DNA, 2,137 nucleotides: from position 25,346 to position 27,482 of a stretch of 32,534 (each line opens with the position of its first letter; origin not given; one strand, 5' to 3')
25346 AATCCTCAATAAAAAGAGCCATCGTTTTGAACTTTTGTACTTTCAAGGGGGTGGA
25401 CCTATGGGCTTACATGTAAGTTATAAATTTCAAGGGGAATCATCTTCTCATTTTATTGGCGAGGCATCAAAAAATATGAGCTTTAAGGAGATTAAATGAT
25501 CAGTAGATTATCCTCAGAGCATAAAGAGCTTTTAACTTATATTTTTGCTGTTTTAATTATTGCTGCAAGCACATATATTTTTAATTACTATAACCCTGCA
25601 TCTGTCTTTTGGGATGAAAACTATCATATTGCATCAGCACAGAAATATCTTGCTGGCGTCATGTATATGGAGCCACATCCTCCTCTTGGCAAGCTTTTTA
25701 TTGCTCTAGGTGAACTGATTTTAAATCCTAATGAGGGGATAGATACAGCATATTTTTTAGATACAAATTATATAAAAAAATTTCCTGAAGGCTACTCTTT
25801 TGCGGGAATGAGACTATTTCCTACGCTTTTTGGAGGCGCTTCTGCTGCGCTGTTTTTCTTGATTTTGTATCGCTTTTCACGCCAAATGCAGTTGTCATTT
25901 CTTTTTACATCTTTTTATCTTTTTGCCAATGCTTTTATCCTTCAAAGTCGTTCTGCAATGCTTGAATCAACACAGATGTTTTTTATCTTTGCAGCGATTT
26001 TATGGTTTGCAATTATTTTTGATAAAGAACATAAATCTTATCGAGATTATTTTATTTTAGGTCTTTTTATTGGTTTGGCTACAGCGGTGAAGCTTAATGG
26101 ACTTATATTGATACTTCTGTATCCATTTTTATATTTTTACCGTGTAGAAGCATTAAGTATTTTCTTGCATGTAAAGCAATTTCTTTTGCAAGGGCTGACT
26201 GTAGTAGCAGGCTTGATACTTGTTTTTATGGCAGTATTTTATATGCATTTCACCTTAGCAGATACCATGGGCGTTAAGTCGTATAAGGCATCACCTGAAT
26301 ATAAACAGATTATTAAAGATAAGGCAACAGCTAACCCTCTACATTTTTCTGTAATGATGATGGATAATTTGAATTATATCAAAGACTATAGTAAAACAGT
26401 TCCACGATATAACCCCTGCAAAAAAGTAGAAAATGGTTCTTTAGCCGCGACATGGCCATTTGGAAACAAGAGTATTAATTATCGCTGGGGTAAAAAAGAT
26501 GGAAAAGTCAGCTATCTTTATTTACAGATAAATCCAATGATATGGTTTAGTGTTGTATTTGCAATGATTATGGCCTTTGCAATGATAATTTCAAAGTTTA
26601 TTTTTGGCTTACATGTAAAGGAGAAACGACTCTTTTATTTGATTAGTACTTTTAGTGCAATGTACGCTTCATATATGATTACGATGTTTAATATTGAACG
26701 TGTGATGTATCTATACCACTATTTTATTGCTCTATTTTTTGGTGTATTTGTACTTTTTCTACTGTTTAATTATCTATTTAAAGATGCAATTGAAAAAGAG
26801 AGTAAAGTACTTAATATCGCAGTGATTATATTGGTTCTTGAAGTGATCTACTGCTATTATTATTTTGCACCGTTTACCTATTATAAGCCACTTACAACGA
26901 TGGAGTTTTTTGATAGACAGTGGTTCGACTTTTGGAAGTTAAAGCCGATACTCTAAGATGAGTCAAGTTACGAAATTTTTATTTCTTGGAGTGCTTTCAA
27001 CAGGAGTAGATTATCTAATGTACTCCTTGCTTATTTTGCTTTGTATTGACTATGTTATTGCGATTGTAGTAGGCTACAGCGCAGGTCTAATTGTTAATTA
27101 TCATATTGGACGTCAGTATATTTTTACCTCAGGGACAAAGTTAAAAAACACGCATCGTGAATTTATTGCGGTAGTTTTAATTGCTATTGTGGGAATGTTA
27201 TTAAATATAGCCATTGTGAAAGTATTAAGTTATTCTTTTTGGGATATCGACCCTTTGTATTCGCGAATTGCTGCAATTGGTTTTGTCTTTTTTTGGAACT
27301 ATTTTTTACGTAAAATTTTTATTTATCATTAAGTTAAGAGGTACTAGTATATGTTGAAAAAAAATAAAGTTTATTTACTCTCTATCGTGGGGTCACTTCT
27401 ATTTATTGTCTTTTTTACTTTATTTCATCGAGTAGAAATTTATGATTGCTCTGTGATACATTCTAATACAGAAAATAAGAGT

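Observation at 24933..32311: Candidate periplasmic glycosylation system (PA14 protein, PMT/GT39-like GT-C, GtrA, second GT-C, GtrB) wired into a pseudopilin/GspF operon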

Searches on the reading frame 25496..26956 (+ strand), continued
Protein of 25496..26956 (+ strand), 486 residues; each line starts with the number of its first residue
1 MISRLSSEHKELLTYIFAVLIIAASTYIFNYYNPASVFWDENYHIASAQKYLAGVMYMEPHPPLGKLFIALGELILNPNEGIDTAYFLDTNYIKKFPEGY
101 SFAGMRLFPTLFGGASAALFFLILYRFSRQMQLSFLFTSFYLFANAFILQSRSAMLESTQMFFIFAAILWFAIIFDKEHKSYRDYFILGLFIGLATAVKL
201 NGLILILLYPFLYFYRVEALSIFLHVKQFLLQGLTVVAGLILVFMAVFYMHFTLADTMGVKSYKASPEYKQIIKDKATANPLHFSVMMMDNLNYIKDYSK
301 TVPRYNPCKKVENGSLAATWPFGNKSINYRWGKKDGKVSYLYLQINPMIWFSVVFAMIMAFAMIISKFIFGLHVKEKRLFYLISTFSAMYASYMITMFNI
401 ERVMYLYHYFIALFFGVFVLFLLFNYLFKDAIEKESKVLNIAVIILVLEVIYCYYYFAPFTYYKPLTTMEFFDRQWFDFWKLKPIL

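Call 83: search_protein_families(library=pfam, proteins=[P0355, P0362, P0388, P0295, P0318, P0085, P0304, P0360, P0404, P0373], max_evalue=0.01)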
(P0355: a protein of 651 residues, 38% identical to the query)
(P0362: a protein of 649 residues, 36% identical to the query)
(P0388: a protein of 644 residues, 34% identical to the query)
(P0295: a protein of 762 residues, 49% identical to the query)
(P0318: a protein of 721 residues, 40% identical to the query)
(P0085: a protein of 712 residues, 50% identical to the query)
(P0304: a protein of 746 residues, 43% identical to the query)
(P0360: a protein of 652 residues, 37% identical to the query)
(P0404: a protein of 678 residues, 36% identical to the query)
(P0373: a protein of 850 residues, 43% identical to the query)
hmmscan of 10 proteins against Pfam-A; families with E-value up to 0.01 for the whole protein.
P0355 (651 aa): 3 families
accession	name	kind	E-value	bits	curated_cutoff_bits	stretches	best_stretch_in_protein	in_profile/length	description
PF08305.17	NPCBM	-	4.3e-30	104.9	23.9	1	518-650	5-136/137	NPCBM/NEW2 domain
PF02366.24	PMT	-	3.1e-21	76.5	22.7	1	20-242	3-228/245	Dolichyl-phosphate-mannose-protein mannosyltransferase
PF16192.10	PMT_4TMC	-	7.6e-18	65.2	32.4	1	314-485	22-202/202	C-terminal four TMM region of protein-O-mannosyltransferase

P0362 (649 aa): 3 families
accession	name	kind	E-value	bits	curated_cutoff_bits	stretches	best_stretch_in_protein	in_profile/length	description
PF08305.17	NPCBM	-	6.2e-30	104.4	23.9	1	520-648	12-136/137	NPCBM/NEW2 domain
PF02366.24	PMT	-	8.8e-26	91.4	22.7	1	17-233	3-219/245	Dolichyl-phosphate-mannose-protein mannosyltransferase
PF16192.10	PMT_4TMC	-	1.4e-17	64.3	32.4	1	311-483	25-202/202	C-terminal four TMM region of protein-O-mannosyltransferase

P0388 (644 aa): 3 families
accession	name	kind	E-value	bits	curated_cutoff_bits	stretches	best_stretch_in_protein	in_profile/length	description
PF08305.17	NPCBM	-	5.8e-32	111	23.9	1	510-640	7-136/137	NPCBM/NEW2 domain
PF02366.24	PMT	-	4.4e-29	102.2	22.7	1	18-221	3-212/245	Dolichyl-phosphate-mannose-protein mannosyltransferase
PF16192.10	PMT_4TMC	-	1e-15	58.2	32.4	1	303-475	22-202/202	C-terminal four TMM region of protein-O-mannosyltransferase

P0295 (762 aa): 3 families
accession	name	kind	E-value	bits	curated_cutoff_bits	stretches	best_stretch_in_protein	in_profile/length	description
PF02366.24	PMT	-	3.1e-26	92.9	22.7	1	272-527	2-242/245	Dolichyl-phosphate-mannose-protein mannosyltransferase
PF16192.10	PMT_4TMC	-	4.7e-21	75.6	32.4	1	585-755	22-202/202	C-terminal four TMM region of protein-O-mannosyltransferase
PF13231.12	PMT_2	-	0.00088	19.9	26.1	1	365-471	26-133/160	Dolichyl-phosphate-mannose-protein mannosyltransferase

P0318 (721 aa): 2 families
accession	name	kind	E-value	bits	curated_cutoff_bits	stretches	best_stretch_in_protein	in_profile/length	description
PF02366.24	PMT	-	1.5e-29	103.7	22.7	1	241-485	3-239/245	Dolichyl-phosphate-mannose-protein mannosyltransferase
PF16192.10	PMT_4TMC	-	1.2e-18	67.8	32.4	1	544-713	23-202/202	C-terminal four TMM region of protein-O-mannosyltransferase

P0085 (712 aa): 3 families
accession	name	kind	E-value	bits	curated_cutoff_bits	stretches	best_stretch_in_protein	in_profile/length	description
PF02366.24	PMT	-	6.6e-30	104.9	22.7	1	238-476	3-235/245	Dolichyl-phosphate-mannose-protein mannosyltransferase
PF16192.10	PMT_4TMC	-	2.2e-18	66.9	32.4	1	532-706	22-202/202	C-terminal four TMM region of protein-O-mannosyltransferase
PF13231.12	PMT_2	-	0.0061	17.2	26.1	1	327-456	23-151/160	Dolichyl-phosphate-mannose-protein mannosyltransferase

P0304 (746 aa): 3 families
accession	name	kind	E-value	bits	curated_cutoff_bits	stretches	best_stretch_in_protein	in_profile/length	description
PF02366.24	PMT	-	4.6e-26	92.3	22.7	1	275-509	5-235/245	Dolichyl-phosphate-mannose-protein mannosyltransferase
PF16192.10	PMT_4TMC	-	6.5e-11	42.5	32.4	1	573-739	26-202/202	C-terminal four TMM region of protein-O-mannosyltransferase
PF13231.12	PMT_2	-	4.3e-08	34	26.1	1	354-476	19-140/160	Dolichyl-phosphate-mannose-protein mannosyltransferase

P0360 (652 aa): 2 families
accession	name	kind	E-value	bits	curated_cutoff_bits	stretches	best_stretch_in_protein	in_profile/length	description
PF02366.24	PMT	-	3.1e-24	86.3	22.7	1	178-418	2-242/245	Dolichyl-phosphate-mannose-protein mannosyltransferase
PF16192.10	PMT_4TMC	-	4.6e-13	49.6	32.4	1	479-645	26-202/202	C-terminal four TMM region of protein-O-mannosyltransferase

P0404 (678 aa): 3 families
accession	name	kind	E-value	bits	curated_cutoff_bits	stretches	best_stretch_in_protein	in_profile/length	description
PF02366.24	PMT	-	3.4e-27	96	22.7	1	193-401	3-220/245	Dolichyl-phosphate-mannose-protein mannosyltransferase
PF16192.10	PMT_4TMC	-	4.6e-10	39.7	32.4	1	483-657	24-202/202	C-terminal four TMM region of protein-O-mannosyltransferase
PF13231.12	PMT_2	-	2.8e-06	28.1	26.1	1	272-414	20-160/160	Dolichyl-phosphate-mannose-protein mannosyltransferase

P0373 (850 aa): 2 families
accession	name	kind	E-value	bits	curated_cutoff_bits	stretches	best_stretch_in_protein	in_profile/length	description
PF02366.24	PMT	-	4e-22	79.4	22.7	1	19-195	3-152/245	Dolichyl-phosphate-mannose-protein mannosyltransferase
PF16192.10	PMT_4TMC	-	4.7e-16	59.3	32.4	2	557-681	25-146/202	C-terminal four TMM region of protein-O-mannosyltransferase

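Call 94: predict_structure(alignment_id=A1)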
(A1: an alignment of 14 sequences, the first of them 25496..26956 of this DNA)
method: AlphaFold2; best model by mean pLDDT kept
length: 486 residues; sequences in the alignment: 14
mean_pLDDT: 82.6   pTM: 0.88
mean pLDDT of the five models: 82.6, 81.6, 81.4, 80.7, 79.0
residues with pLDDT >= 90: 246; 70-90: 131; 50-70: 84; < 50: 25
segments of 3 or more residues with pLDDT < 50: 326-331, 460-463, 476-486
pLDDT, mean of each block of 10 residues (from residue 1): 64 93 80 61 85 87 91 93 88 81 88 93 95 94 77 71 97 92 97 95 95 85 86 97 96 84 79 92 93 85 66 62 52 53 69 93 94 92 97 86 67 94 95 92 93 72 54 48 32
secondary structure, 60 per line:
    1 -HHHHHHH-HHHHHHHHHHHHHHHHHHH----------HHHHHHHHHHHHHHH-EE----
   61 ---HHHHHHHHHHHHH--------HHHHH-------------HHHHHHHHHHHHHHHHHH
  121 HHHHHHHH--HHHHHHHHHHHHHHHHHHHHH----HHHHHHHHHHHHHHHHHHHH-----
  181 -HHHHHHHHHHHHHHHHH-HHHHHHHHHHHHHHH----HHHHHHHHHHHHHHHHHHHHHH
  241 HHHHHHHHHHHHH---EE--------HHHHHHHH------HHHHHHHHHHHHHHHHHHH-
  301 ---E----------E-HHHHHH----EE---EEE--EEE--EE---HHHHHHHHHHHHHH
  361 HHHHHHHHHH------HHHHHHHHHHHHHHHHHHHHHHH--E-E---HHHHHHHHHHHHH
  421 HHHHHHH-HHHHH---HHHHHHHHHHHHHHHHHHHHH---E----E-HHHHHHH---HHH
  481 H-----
elements in order: H2-8 H10-28 H39-53 H64-76 H85-89 H103-128 H131-151 H156-175 H182-198 H200-214 H219-253 H267-274 H281-299 H317-322 E332-334 E337-339 H347-370 H377-399 H408-427 H429-433 H437-457 H468-474 H478-481

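Call 96: search_protein_families(library=pfam, proteins=[L009:1754-2974:+, L009:3065-4543:+, L009:4620-6470:+, L043:11095-14745:-, L013:6111-7829:+, L063:884-7699:-, L071:2159-2857:-, L040:5580-7523:+, L054:6419-7777:+, L015:12536-13537:+], max_evalue=0.001)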
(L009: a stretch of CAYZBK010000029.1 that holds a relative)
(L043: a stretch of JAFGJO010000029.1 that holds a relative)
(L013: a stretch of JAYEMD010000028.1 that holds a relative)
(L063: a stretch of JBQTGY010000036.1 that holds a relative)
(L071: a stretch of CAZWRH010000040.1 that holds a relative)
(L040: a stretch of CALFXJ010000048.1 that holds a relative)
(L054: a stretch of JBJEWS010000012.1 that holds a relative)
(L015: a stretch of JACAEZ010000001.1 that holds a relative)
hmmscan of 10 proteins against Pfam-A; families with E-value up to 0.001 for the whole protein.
L009:1754-2974:+ (406 aa): 2 families
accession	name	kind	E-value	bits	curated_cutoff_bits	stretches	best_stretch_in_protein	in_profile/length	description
PF03067.21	LPMO_10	-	6.3e-51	174.1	23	1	31-202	1-183/183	Lytic polysaccharide mono-oxygenase, cellulose-degrading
PF02839.19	CBM_5_12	-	2.7e-12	46.9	26.2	1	233-274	1-43/44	Carbohydrate-binding module family 5/12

L009:3065-4543:+ (492 aa): 6 families
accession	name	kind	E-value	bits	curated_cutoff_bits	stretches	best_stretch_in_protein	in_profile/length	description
PF03067.21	LPMO_10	-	4.8e-49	168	23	1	31-206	1-183/183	Lytic polysaccharide mono-oxygenase, cellulose-degrading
PF18911.6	PKD_4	-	4.1e-20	72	27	1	215-296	1-83/85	PKD domain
PF00801.26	PKD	-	3.4e-13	49.8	23.5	1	226-295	9-78/80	PKD domain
PF02839.19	CBM_5_12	-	2.1e-11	44.1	26.2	1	446-486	2-43/44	Carbohydrate-binding module family 5/12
PF22352.2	K319L-like_PKD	-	1.7e-07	31.6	27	1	228-294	7-80/84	K319L-like, PKD domain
PF17963.7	Big_9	-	0.00017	22.8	23.6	1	215-293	1-85/89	Bacterial Ig domain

L009:4620-6470:+ (616 aa): 2 families
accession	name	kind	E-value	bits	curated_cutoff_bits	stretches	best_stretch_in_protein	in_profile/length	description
PF02839.19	CBM_5_12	-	6.7e-23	80.9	26.2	3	219-261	1-44/44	Carbohydrate-binding module family 5/12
PF00704.34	Glyco_hydro_18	-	2.4e-16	60.7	29.6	1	311-500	3-186/317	Glycosyl hydrolases family 18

L043:11095-14745:- (1216 aa): 7 families
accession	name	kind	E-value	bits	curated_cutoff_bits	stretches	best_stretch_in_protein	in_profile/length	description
PF18283.7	CBM77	-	2.8e-35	121.4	25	1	538-644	1-108/108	Carbohydrate binding module 77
PF00544.25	Pectate_lyase_4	-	1.5e-27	97.1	24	1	117-267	42-211/211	Pectate lyase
PF03422.21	CBM_6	-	1.1e-23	84.4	28.9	2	701-803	16-121/125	Carbohydrate binding module (family 6)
PF18099.7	CBM_35_2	-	1.8e-16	60.6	23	2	391-482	2-92/112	Carbohydrate binding module (family 35)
PF13229.12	Beta_helix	-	5.4e-13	49.3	25.9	2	916-1108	2-157/158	Right handed beta helix region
PF16990.11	CBM_35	-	2e-12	47.9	28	2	386-505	7-120/121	Carbohydrate binding module (family 35)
PF22842.2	Pel9A-like_beta_helix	-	2.5e-09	37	25.2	1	977-1115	173-328/370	Pel9A-like, right handed beta helix region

L013:6111-7829:+ (572 aa): 0 families

L063:884-7699:- (2271 aa): 3 families
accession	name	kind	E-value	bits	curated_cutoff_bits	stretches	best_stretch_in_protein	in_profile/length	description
PF00544.25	Pectate_lyase_4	-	7.6e-60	202.6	24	2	2017-2180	60-211/211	Pectate lyase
PF01095.25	Pectinesterase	-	1.9e-12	47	27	1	624-891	4-244/298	Pectinesterase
PF02368.24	Big_2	-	0.00073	19.9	22.8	0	404-465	15-74/79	Bacterial Ig-like domain (group 2)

L071:2159-2857:- (232 aa): 2 families
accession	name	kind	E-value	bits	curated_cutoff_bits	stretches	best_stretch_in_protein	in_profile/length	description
PF00404.24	Dockerin_1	-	2.4e-08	34.5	22.9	1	175-223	5-56/57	Dockerin type I domain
PF21827.1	New_glue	-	7.3e-05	22.9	31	1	9-61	24-67/94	New glue protein family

L040:5580-7523:+ (647 aa): 1 family
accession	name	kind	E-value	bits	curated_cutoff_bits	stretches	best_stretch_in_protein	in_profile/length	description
PF22494.2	choice_anch_I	-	3e-111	373.1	32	2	70-358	2-287/489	Choice-of-anchor I domain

L054:6419-7777:+ (452 aa): 2 families
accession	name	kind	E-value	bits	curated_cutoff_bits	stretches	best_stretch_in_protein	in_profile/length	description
PF16539.10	FlgT_M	-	2.1e-19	70.7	31.2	1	169-328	2-152/158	Flagellar assembly protein T, middle domain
PF16538.11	FlgT_C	-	1.2e-05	26.1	27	1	380-443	5-66/77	Flagellar assembly protein T, C-terminal domain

L015:12536-13537:+ (333 aa): 0 families

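Call 97: fold_search(model_id=the predicted structure, library=pdb)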
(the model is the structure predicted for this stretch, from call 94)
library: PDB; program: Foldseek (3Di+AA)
matches with E <= 10: 324; with E <= 0.001: 12
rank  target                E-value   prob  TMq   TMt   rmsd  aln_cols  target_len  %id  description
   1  9i5k_A                2.9e-13  1.00  0.78  0.77   4.4       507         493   17  Structure of the Chaetomium thermophilum Pmt4 homodimer (C2 symmetry) (released 2025-12-24)
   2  6p25_B                3.4e-10  1.00  0.75  0.55   7.2       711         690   15  Structure of S. cerevisiae protein O-mannosyltransferase Pmt1-Pmt2 complex bound to the sugar donor and a peptide acce (released 2019-07-10)
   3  9e61_B                4.3e-10  1.00  0.74  0.51   8.4       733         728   13  Cryo-EM structure of Saccharomyces cerevisiae Pmt4 apo form (released 2025-10-15)
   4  9e6i_B                5.1e-10  1.00  0.74  0.51   8.3       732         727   13  Cryo-EM structure of Saccharomyces cerevisiae Pmt4-Ccw5 complex (released 2025-10-15)
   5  9i5l_A                8.6e-10  1.00  0.73  0.52  10.9       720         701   13  Structure of the Chaetomium thermophilum Pmt4 homodimer (C1 symmetry) (released 2025-12-24)
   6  9e61_A                1.0e-09  1.00  0.74  0.51   9.3       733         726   13  Cryo-EM structure of Saccharomyces cerevisiae Pmt4 apo form (released 2025-10-15)
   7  6p25_A                2.4e-08  1.00  0.77  0.53   6.0       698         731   15  Structure of S. cerevisiae protein O-mannosyltransferase Pmt1-Pmt2 complex bound to the sugar donor and a peptide acce (released 2019-07-10)
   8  7e9s_A                8.2e-05  1.00  0.47  0.29  10.8       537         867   14  Archaeal oligosaccharyltransferase AglB from Archaeoglobus fulgidus in complex with an inhibitory peptide and a dolich (released 2021-09-08)
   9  8age_A                1.1e-04  1.00  0.45  0.35  12.3       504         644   12  Structure of yeast oligosaccharylransferase complex with acceptor peptide bound (released 2022-12-07)
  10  6s7t_A                2.0e-04  1.00  0.46  0.34  15.3       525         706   11  Cryo-EM structure of human oligosaccharyltransferase complex OST-B (released 2019-12-18)
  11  6gxc_A                6.1e-04  1.00  0.40  0.30  14.2       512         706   13  Bacterial oligosaccharyltransferase PglB in complex with an inhibitory peptide and a reactive lipid-linked oligosaccha (released 2018-11-14)
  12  5ogl_A                7.6e-04  1.00  0.46  0.33  12.6       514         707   13  Structure of bacterial oligosaccharyltransferase PglB in complex with an acceptor peptide and an lipid-linked oligosac (released 2017-10-25)
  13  5f15                  1.1e-03  1.00  0.32  0.30  18.4       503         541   10  Crystal Structure of ArnT from Cupriavidus metallidurans bound to Undecaprenyl phosphate (released 2016-02-17)
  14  7zli_A                1.4e-03  1.00  0.43  0.33  16.2       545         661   10  Cryo-EM structure of C-mannosyltransferase CeDPY19, in complex with Dol25-P-Man and bound to CMT2-Fab and anti-Fab nan (released 2023-01-11)
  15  8b6l_I                1.6e-03  1.00  0.45  0.34  15.3       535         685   10  Subtomogram average of the human Sec61-TRAP-OSTA-translocon (released 2022-12-07)
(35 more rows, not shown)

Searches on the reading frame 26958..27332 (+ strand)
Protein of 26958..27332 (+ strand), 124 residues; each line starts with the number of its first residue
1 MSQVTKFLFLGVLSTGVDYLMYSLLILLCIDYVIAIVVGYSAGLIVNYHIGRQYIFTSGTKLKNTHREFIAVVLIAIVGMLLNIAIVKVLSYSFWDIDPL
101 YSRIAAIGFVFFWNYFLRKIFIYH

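Call 3: search_protein_families(library=pfam, proteins=[window:26958-27332:+], max_evalue=0.01)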
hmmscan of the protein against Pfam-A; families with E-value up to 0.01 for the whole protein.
window:26958-27332:+ (124 aa): 1 family
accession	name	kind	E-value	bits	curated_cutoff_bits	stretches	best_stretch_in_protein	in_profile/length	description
PF04138.20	GtrA_DPMS_TM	-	8.4e-19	68.3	26.1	1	6-122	1-116/117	GtrA/DPMS, transmembrane domain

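Call 4: search_protein_families(library=ncbifam, proteins=[window:26958-27332:+], max_evalue=0.01)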
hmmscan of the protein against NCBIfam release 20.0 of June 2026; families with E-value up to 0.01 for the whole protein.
window:26958-27332:+ (124 aa): 1 family
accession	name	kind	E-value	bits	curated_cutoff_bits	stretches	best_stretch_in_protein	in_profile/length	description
NF037976.1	gtrA_1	subfamily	0.0015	18.7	50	1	7-84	5-86/126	GtrA family protein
